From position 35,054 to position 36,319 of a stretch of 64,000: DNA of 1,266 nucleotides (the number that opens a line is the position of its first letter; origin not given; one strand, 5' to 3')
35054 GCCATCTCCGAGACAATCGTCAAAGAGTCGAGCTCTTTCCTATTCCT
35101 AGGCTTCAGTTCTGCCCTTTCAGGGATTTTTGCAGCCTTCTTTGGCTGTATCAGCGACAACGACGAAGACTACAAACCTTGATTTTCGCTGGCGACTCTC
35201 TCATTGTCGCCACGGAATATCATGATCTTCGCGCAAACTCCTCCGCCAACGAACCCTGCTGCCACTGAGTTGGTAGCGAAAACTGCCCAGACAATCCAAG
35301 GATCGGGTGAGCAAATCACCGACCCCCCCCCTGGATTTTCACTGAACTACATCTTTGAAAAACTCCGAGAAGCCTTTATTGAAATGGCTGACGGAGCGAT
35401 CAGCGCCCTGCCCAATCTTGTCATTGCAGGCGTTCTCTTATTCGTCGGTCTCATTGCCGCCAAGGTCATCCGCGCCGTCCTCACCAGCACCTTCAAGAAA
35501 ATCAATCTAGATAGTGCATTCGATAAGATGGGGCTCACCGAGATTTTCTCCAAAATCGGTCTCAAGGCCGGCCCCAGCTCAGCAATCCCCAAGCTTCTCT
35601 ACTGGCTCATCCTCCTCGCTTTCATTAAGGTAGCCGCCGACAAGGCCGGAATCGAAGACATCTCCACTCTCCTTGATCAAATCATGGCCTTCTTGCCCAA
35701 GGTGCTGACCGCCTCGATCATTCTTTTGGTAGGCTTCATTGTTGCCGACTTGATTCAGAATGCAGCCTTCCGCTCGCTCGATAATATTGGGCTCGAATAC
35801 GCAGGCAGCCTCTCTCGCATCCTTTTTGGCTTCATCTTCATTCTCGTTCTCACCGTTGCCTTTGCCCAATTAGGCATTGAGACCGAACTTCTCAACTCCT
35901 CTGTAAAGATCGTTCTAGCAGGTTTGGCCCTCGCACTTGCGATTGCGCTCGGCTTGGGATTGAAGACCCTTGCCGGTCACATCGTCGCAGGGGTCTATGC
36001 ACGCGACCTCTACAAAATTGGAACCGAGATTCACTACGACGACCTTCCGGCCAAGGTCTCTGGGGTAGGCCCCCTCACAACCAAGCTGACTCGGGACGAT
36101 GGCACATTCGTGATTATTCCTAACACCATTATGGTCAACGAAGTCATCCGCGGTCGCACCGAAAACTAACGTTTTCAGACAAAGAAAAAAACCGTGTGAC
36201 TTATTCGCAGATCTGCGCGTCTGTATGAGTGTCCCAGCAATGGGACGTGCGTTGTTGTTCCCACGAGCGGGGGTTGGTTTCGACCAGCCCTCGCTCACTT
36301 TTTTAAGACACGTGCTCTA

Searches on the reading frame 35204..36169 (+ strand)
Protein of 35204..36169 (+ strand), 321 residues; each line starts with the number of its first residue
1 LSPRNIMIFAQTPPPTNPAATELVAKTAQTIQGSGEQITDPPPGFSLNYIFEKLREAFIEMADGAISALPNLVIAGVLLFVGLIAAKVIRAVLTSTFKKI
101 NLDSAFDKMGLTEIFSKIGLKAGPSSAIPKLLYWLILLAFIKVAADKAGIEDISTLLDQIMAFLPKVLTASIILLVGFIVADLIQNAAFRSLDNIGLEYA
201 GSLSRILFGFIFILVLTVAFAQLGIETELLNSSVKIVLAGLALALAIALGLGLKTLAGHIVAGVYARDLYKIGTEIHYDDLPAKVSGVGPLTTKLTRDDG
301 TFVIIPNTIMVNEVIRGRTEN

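Call 10: search_protein_families(library=pfam, proteins=[window:35204-36169:+], max_evalue=0.01)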
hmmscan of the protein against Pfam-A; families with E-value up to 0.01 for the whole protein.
window:35204-36169:+ (321 aa): 2 families
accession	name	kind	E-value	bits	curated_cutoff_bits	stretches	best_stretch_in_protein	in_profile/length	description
PF05552.17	MS_channel_1st_1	-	5.2e-19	68.3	22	2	154-198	4-48/50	Mechanosensitive ion channel, conserved TM helix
PF00924.24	MS_channel_2nd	-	0.0016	19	20.2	1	267-314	15-62/68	Mechanosensitive ion channel, beta-domain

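Call 25: find_homologous_proteins(query=window:35204-36169:+, max_evalue=1e-10)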
Query window:35204-36169:+ (321 aa): 204 proteins with E <= 1e-10 among 8000 candidates; the best 120 are listed.
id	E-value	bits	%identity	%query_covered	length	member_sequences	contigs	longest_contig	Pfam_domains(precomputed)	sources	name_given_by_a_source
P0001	1.1e-191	654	100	98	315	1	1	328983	PF05552.18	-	-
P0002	2.7e-157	541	84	98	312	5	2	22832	PF05552.18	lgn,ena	-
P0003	6.2e-156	536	82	98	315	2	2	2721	PF05552.18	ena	-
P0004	1.6e-154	532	84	98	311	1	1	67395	PF05552.18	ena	-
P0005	1.6e-154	532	83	98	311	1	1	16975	PF05552.18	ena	-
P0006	4.4e-152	524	79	98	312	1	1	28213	PF05552.18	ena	-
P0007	2.0e-151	522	81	98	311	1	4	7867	PF05552.18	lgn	-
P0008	2.0e-149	515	80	98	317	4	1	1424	PF05552.18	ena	-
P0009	2.9e-149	515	81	98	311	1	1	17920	PF05552.18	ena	-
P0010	4.1e-149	514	80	98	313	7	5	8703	PF05552.18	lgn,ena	-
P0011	1.4e-148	512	78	98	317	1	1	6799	PF05552.18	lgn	-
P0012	6.7e-147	507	79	98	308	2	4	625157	PF05552.18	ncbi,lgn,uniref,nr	ncbi:hypothetical protein GCM10007100_02590 [Roseibacillus persicicus]|uniref:Transporter n=2 Tax=Ro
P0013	9.6e-146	503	77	97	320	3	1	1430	PF05552.18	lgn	-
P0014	3.9e-145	501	76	100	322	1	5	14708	PF05552.18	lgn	-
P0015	4.2e-145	501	79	96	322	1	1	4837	PF05552.18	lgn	-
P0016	1.9e-144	499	78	98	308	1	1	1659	PF05552.18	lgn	-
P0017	2.8e-137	475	77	97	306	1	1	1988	PF05552.18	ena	-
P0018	3.0e-137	475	77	97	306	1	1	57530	PF05552.18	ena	-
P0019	4.7e-137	474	77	97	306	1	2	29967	PF05552.18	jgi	-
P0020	4.8e-137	474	77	97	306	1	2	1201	PF05552.18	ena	-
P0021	6.1e-137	474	77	97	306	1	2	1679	PF05552.18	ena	-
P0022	1.4e-136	473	77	97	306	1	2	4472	PF05552.18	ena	-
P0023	1.5e-136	473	72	95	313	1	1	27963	PF05552.18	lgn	-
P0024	2.3e-136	472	75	98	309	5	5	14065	PF05552.18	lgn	-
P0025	7.9e-135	467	71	98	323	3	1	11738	PF05552.18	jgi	jgi:small-conductance mechanosensitive channel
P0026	4.3e-132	458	71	98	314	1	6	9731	PF05552.18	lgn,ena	-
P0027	1.3e-131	457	70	98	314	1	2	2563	PF05552.18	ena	-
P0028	7.3e-131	454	72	97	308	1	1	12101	PF05552.18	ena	-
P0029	3.2e-129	449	71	94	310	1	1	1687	PF05552.18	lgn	-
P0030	2.0e-127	443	68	97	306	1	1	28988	PF05552.18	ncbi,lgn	ncbi:MAG: hypothetical protein AAGC74_02395 [Verrucomicrobiota bacterium]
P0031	5.1e-125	435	69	98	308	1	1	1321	PF05552.18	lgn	-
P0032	4.5e-124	432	71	88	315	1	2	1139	PF05552.18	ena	-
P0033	1.7e-119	417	63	98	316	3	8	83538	PF05552.18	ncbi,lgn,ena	-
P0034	9.0e-119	414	64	94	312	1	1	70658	PF05552.18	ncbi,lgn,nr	ncbi:MAG: mechanosensitive ion channel [Verrucomicrobiota bacterium JB023]|nr:mechanosensitive ion c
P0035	1.6e-90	322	58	85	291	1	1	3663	PF05552.18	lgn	-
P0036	4.8e-90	320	57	87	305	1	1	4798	PF05552.18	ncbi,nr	ncbi:MAG: mechanosensitive ion channel [Akkermansiaceae bacterium]|nr:mechanosensitive ion channel [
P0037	1.3e-89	319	58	84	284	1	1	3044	PF00924.25,PF05552.18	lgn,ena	-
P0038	6.6e-89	316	51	97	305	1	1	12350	PF05552.18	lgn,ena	-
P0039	1.3e-87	312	49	97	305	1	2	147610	PF05552.18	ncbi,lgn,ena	-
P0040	2.8e-87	311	57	84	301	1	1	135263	PF05552.18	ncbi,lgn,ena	-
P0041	5.3e-85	304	50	94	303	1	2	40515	PF05552.18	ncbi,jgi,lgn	-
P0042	1.2e-83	299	53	86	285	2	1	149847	PF05552.18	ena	-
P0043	3.5e-83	298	50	94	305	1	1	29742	PF05552.18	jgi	-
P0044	3.7e-83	298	52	86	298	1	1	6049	PF05552.18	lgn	-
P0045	1.9e-82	295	53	85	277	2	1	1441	PF05552.18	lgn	-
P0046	6.1e-82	294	50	88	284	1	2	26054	PF05552.18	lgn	-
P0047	6.8e-82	293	51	85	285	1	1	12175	PF05552.18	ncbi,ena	-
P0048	1.1e-81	293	52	86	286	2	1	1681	PF00924.25,PF05552.18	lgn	-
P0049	1.1e-81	293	53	85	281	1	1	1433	PF00924.25,PF05552.18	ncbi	-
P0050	3.0e-81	291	54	83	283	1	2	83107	PF05552.18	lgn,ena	-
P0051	3.1e-81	291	53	86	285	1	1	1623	PF05552.18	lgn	-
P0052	3.1e-81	291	51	86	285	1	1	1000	PF00924.25,PF05552.18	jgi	jgi:hypothetical protein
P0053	6.8e-81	290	48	93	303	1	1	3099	PF05552.18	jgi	jgi:small-conductance mechanosensitive channel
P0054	1.0e-80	289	50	86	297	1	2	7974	PF05552.18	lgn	-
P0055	1.3e-80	289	54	83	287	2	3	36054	PF05552.18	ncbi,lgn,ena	-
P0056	1.5e-80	289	48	91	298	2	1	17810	PF05552.18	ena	-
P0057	3.6e-80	288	51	86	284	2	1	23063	PF05552.18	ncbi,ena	-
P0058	5.7e-80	287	50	86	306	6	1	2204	PF05552.18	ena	-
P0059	6.0e-80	287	52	83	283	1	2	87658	PF05552.18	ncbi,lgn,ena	-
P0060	1.0e-79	286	51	86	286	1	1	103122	PF05552.18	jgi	-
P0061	1.3e-79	286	49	86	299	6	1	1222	PF00924.25,PF05552.18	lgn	-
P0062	1.7e-79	285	50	86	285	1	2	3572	PF05552.18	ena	-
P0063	5.1e-79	284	52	86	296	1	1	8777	PF05552.18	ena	-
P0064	5.5e-79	284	51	85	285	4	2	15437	PF05552.18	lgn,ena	-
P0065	1.1e-78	283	51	86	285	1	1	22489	PF00924.25,PF05552.18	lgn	-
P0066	1.6e-78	282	50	86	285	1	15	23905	PF05552.18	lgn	-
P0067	1.9e-78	282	49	86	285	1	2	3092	PF05552.18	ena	-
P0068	2.0e-78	282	49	87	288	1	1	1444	PF05552.18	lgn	-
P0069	2.8e-78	282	53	83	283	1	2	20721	PF05552.18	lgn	-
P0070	3.3e-78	281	53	83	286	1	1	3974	PF05552.18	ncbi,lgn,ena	-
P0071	3.5e-78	281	49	86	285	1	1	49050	PF05552.18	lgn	-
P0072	5.0e-78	281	53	81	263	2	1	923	PF05552.18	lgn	-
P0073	6.3e-78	280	51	85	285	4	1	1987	PF05552.18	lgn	-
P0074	1.3e-77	279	48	91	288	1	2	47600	PF05552.18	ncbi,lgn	ncbi:MAG: mechanosensitive ion channel family protein [Akkermansiaceae bacterium]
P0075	3.7e-77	278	49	86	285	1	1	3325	PF05552.18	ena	-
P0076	1.4e-76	276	54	82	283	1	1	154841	PF05552.18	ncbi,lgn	ncbi:MAG: mechanosensitive ion channel family protein [Akkermansiaceae bacterium]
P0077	2.2e-76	275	49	86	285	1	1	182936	PF05552.18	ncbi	-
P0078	2.6e-76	275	49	86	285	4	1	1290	PF05552.18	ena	-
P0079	2.8e-76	275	61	66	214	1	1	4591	PF05552.18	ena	-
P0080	7.8e-76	274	51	83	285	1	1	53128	PF05552.18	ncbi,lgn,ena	-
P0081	1.1e-75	273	48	86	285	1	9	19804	PF05552.18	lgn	-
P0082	1.6e-75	272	49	86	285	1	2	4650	PF05552.18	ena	-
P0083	6.1e-75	271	51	84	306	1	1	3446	PF05552.18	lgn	-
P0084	1.7e-74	269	49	85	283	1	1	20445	PF05552.18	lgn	-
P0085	1.8e-74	269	50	83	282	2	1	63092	PF05552.18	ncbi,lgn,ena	-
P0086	3.3e-74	268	48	86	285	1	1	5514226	PF05552.18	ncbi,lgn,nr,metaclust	ncbi:Conserved TM helix family [Verrucomicrobiia bacterium DG1235]|nr:Conserved TM helix family [Ver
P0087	5.5e-74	267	47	91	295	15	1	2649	PF00924.25,PF05552.18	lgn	-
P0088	1.0e-73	267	49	84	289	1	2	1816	PF05552.18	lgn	-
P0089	1.2e-72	263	51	71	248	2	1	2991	PF05552.18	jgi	-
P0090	4.6e-72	261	49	83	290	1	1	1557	PF05552.18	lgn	-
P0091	1.2e-71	260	51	83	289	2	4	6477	PF05552.18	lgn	-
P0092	3.3e-67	245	46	89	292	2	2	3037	PF05552.18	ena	-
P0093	5.6e-67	244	46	88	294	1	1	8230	PF00924.25,PF05552.18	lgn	-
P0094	6.6e-66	241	47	87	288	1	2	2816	PF05552.18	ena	-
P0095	1.6e-65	240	45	83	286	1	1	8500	PF05552.18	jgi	-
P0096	2.3e-64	236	57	58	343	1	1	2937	PF05552.18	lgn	-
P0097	3.3e-50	189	37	85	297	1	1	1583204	PF05552.18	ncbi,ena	-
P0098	4.1e-50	189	38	83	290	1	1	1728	PF00924.25,PF05552.18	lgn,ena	-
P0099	3.7e-47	179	39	76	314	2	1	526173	PF05552.18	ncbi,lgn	-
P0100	5.3e-47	179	35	84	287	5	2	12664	PF00924.25,PF05552.18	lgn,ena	-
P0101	1.2e-45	174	35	78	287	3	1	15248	PF00924.25,PF05552.18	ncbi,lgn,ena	-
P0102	8.2e-43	165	37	84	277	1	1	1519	PF00924.25,PF05552.18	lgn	-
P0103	7.5e-42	162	33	87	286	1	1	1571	PF00924.25,PF05552.18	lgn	-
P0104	8.7e-42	162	31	86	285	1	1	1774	PF00924.25,PF05552.18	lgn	-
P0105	4.5e-40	156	34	83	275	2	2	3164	PF00924.25,PF05552.18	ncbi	-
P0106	1.2e-38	151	35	77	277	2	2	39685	PF00924.25,PF05552.18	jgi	jgi:small-conductance mechanosensitive channel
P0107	2.5e-36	144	33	73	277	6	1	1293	PF00924.25,PF05552.18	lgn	-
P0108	1.0e-35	142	32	76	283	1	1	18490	PF00924.25,PF05552.18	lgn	-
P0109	3.4e-34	137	32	76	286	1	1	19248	PF00924.25,PF05552.18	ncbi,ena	-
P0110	2.2e-23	101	32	71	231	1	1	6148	PF05552.18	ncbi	-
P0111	2.7e-23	101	34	66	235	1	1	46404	PF05552.18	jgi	-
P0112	4.9e-23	100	35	62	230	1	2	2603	PF05552.18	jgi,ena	-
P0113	6.2e-23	100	32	61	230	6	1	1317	PF05552.18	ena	-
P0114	7.9e-23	99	33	67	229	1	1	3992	PF05552.18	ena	-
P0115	2.5e-22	98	34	66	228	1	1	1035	PF05552.18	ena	-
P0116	2.6e-22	98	33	66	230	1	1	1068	PF05552.18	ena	-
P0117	5.7e-22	97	34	66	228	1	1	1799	PF05552.18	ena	-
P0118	6.5e-22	96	33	66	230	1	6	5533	PF05552.18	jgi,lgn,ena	-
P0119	8.3e-22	96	32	66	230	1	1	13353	PF05552.18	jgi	jgi:hypothetical protein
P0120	8.7e-22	96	33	66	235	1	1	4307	PF05552.18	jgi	-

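Call 26: find_encoding_contigs(protein=P0004, flank=4000, max_places=2)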
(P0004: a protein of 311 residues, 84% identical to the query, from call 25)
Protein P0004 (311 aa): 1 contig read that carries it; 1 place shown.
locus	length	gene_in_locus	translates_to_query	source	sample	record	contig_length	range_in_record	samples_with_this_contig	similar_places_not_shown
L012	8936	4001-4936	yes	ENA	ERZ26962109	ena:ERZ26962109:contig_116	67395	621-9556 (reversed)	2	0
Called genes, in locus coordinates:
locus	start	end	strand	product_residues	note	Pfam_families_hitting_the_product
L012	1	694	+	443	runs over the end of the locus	-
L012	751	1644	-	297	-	-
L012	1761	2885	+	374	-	PF01966:HD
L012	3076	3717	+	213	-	PF07638:Sigma70_ECF (weak), PF04542:Sigma70_r2, PF22029:PhyR_sigma2 (weak), PF08281:Sigma70_r4_2, PF04545:Sigma70_r4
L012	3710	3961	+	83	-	-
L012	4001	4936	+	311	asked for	PF05552:MS_channel_1st_1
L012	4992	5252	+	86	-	-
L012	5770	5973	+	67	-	-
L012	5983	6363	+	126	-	PF00837:T4_deiodinase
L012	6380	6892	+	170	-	PF20472:PDDEXK_11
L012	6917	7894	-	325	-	PF00270:DEAD, PF00271:Helicase_C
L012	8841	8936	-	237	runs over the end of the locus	?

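Call 27: find_encoding_contigs(protein=P0018, flank=4000, max_places=2)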
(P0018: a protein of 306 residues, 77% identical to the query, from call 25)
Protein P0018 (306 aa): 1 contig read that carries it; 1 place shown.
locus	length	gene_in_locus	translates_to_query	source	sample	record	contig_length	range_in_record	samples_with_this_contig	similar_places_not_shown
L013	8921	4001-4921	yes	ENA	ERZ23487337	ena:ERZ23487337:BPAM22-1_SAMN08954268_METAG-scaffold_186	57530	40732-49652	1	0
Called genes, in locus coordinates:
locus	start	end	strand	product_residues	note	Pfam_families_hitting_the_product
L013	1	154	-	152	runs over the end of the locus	PF07308:DUF1456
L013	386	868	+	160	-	PF01451:LMWPc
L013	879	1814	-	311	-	-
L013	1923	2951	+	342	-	PF01966:HD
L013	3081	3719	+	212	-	PF07638:Sigma70_ECF (weak), PF04542:Sigma70_r2, PF04545:Sigma70_r4, PF08281:Sigma70_r4_2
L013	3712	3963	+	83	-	-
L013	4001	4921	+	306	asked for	PF05552:MS_channel_1st_1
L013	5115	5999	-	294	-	PF10263:SprT-like, PF27402:Y4mA_C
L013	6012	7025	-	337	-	-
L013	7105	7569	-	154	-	-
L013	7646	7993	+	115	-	-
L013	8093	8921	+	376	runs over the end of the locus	PF00285:Citrate_synt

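Call 28: find_encoding_contigs(protein=P0023, flank=4000, max_places=2)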
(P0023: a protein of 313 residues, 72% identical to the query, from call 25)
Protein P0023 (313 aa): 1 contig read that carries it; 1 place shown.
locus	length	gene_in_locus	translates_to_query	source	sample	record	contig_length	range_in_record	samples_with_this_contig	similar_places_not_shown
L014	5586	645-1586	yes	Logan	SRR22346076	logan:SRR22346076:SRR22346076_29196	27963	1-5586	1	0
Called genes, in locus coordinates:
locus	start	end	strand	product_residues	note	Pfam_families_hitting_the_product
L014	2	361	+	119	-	?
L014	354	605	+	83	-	-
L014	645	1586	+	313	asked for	PF05552:MS_channel_1st_1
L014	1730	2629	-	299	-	-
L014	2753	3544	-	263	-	-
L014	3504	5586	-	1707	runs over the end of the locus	PF17210:SdrD_B, PF13620:CarboxypepD_reg (faint), PF13715:CarbopepD_reg_2 (faint), PF17802:SpaA (faint), PF22904:NOMO1-like_2nd (faint), PF17210:SdrD_B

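Call 29: find_encoding_contigs(protein=P0033, flank=4000, max_places=2)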
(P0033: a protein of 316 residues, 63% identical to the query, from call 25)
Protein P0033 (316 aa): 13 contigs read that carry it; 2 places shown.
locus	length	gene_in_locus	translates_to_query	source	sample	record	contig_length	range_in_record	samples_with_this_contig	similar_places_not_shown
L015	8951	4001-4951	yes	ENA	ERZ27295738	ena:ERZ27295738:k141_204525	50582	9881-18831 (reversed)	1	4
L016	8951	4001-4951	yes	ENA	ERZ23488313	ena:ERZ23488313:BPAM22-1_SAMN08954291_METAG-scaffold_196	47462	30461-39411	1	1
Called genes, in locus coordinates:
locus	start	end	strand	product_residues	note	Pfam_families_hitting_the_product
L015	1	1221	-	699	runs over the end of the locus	PF19310:TOP_N, PF01432:Peptidase_M3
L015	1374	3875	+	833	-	-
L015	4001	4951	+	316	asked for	PF05552:MS_channel_1st_1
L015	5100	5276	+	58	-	-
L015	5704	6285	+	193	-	PF20472:PDDEXK_11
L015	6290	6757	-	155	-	-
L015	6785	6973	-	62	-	-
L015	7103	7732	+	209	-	PF13521:AAA_28 (weak), PF02223:Thymidylate_kin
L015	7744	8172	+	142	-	-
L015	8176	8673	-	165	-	-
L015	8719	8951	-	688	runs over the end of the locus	PF00270:DEAD, PF00271:Helicase_C, PF16124:RecQ_Zn_bind, PF09382:RQC, PF00570:HRDC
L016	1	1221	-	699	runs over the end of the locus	PF19310:TOP_N, PF01432:Peptidase_M3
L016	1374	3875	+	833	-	-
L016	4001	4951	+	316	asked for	PF05552:MS_channel_1st_1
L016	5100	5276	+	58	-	-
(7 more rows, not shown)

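Call 33: find_encoding_contigs(protein=P0034, flank=4000, max_places=1)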
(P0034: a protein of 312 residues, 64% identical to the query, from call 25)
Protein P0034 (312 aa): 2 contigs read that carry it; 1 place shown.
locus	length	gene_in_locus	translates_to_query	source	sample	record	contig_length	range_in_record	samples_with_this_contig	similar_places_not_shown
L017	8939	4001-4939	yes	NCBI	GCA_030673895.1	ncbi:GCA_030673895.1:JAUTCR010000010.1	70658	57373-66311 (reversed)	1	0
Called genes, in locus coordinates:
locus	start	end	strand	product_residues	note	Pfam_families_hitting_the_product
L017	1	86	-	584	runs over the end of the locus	-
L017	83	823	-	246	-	-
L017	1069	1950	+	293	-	-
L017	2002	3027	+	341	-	PF01966:HD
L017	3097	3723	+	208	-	PF04542:Sigma70_r2, PF08281:Sigma70_r4_2, PF04545:Sigma70_r4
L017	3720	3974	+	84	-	-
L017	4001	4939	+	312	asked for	PF05552:MS_channel_1st_1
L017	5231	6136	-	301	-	-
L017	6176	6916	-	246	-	-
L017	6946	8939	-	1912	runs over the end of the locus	PF17210:SdrD_B, PF13620:CarboxypepD_reg (weak), PF17210:SdrD_B, PF17802:SpaA (weak), PF17210:SdrD_B, PF17802:SpaA (weak), PF17210:SdrD_B, PF17210:SdrD_B, +12 more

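Call 34: find_encoding_contigs(protein=P0040, flank=4000, max_places=1)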
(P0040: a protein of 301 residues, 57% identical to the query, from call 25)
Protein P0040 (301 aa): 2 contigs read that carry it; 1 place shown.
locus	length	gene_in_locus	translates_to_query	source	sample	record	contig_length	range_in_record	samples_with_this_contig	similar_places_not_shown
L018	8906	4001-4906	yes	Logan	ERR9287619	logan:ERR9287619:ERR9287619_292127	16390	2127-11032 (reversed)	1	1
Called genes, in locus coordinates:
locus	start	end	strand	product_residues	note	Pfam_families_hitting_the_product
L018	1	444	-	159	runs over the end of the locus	PF02577:BFN_dom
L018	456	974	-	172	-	PF25084:LbH_EIF2B (weak), PF25087:GMPPB_C (weak), PF00132:Hexapep (weak)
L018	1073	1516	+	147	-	-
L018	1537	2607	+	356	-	PF01966:HD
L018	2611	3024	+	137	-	-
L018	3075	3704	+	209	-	PF07638:Sigma70_ECF (weak), PF04542:Sigma70_r2, PF08281:Sigma70_r4_2, PF04545:Sigma70_r4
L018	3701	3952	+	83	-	-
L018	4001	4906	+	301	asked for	PF05552:MS_channel_1st_1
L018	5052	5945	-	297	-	PF00809:Pterin_bind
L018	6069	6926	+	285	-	PF00795:CN_hydrolase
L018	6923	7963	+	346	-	PF04371:PAD_porph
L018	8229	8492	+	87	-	PF00830:Ribosomal_L28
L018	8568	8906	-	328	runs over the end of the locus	PF01207:Dus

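Call 35: find_encoding_contigs(protein=P0039, flank=4000, max_places=1)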
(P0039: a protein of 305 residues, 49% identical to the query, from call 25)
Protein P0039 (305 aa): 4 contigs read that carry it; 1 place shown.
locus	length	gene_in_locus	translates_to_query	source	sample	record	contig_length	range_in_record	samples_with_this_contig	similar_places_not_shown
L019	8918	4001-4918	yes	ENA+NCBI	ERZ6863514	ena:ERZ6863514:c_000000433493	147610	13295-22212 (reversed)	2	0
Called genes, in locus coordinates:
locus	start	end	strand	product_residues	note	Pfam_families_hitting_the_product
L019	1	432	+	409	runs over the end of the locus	PF08245:Mur_ligase_M, PF02875:Mur_ligase_C, PF27239:FOL3_C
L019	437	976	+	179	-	PF11967:RecO_N, PF02565:RecO_C (weak)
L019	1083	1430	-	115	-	PF00543:P-II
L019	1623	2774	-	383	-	PF02481:DNA_processg_A, PF17782:WHD_DprA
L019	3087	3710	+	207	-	PF04542:Sigma70_r2, PF08281:Sigma70_r4_2, PF04545:Sigma70_r4 (weak)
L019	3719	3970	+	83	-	-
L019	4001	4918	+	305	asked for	PF05552:MS_channel_1st_1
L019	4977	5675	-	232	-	-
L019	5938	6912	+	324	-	PF02558:ApbA, PF08546:ApbA_C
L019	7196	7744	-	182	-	PF01740:STAS, PF13466:STAS_2 (weak)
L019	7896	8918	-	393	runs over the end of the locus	PF00579:tRNA-synt_1b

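Call 36: find_encoding_contigs(protein=P0076, flank=4000, max_places=1)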
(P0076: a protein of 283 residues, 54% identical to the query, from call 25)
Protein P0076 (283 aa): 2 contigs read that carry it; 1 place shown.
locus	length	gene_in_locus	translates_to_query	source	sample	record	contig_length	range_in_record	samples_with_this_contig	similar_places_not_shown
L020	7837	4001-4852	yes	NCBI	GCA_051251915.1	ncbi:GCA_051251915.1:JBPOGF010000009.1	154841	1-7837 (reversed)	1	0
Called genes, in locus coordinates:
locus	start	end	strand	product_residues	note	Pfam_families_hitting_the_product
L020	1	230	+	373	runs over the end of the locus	PF01702:TGT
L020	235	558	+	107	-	PF02699:YajC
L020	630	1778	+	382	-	PF02684:LpxB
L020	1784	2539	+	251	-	-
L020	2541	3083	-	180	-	PF00588:SpoU_methylase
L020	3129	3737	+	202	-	PF04542:Sigma70_r2, PF08281:Sigma70_r4_2, PF04545:Sigma70_r4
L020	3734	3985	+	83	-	-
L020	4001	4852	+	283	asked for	PF05552:MS_channel_1st_1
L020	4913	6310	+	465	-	PF00691:OmpA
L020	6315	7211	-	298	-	PF02899:Phage_int_SAM_1, PF13102:Phage_int_SAM_5 (weak), PF13495:Phage_int_SAM_4, PF00589:Phage_integrase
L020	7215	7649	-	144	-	PF01475:FUR, PF09339:HTH_IclR (faint)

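Call 42: find_encoding_contigs(protein=P0025, flank=3000, max_places=1)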
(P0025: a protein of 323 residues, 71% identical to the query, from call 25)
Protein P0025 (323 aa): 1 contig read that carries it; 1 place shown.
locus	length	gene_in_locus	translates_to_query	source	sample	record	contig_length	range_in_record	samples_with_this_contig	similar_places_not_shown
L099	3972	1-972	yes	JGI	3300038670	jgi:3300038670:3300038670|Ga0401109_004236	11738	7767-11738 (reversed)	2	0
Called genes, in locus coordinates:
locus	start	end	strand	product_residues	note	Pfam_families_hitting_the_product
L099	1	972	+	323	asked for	PF05552:MS_channel_1st_1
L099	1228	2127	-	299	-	-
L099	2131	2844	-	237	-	-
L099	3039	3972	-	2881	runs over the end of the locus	PF23623:GBD_IRG7_N (faint), PF00775:Dioxygenase_C (faint), PF17210:SdrD_B, PF13620:CarboxypepD_reg (faint), PF13715:CarbopepD_reg_2 (faint), PF17210:SdrD_B, PF17210:SdrD_B, PF17210:SdrD_B, +10 more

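Call 43: find_encoding_contigs(protein=P0028, flank=3000, max_places=1)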
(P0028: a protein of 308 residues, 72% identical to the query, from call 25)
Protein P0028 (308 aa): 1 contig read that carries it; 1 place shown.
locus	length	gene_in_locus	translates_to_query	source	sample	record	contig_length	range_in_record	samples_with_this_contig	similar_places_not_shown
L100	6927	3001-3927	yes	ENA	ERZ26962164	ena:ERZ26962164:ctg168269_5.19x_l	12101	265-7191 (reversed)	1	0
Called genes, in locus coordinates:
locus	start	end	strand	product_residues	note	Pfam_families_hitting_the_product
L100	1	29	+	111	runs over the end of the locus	-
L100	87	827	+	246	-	PF09992:NAGPA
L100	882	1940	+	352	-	PF01966:HD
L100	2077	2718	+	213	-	PF07638:Sigma70_ECF (weak), PF04542:Sigma70_r2, PF08281:Sigma70_r4_2, PF04545:Sigma70_r4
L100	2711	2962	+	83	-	-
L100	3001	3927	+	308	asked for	PF05552:MS_channel_1st_1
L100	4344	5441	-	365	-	PF00285:Citrate_synt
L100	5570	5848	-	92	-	-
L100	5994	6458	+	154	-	-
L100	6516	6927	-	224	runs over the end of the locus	?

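Call 44: find_encoding_contigs(protein=P0036, flank=3000, max_places=1)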
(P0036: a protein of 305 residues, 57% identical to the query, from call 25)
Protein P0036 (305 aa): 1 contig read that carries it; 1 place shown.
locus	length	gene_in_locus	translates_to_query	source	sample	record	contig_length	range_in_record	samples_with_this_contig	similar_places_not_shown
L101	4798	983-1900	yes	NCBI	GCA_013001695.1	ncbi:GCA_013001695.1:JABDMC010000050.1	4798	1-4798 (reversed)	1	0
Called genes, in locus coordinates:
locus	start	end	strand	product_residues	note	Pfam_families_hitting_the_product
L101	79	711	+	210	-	PF04542:Sigma70_r2, PF07638:Sigma70_ECF (weak), PF04545:Sigma70_r4, PF08281:Sigma70_r4_2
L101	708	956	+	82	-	-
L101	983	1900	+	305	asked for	PF05552:MS_channel_1st_1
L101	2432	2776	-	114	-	-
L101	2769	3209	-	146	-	-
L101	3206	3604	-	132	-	-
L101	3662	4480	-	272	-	PF00809:Pterin_bind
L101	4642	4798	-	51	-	?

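Call 45: find_encoding_contigs(protein=P0006, flank=3000, max_places=1)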
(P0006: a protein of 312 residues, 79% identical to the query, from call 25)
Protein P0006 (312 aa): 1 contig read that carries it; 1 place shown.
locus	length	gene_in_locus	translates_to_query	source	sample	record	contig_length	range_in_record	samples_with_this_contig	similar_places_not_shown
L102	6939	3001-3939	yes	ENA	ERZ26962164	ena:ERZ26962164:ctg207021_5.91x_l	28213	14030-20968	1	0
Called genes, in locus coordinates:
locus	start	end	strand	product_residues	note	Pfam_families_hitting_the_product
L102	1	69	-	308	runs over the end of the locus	-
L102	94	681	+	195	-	-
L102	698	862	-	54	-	-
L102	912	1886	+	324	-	PF01966:HD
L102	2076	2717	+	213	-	PF07638:Sigma70_ECF (weak), PF04542:Sigma70_r2, PF22029:PhyR_sigma2 (faint), PF08281:Sigma70_r4_2, PF04545:Sigma70_r4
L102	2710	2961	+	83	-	-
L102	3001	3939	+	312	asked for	PF05552:MS_channel_1st_1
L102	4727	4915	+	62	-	-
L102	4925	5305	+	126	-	PF00837:T4_deiodinase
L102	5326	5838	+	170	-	PF04471:Mrr_cat (weak), PF20472:PDDEXK_11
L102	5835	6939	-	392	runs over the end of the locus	PF04851:ResIII (weak), PF00270:DEAD, PF00271:Helicase_C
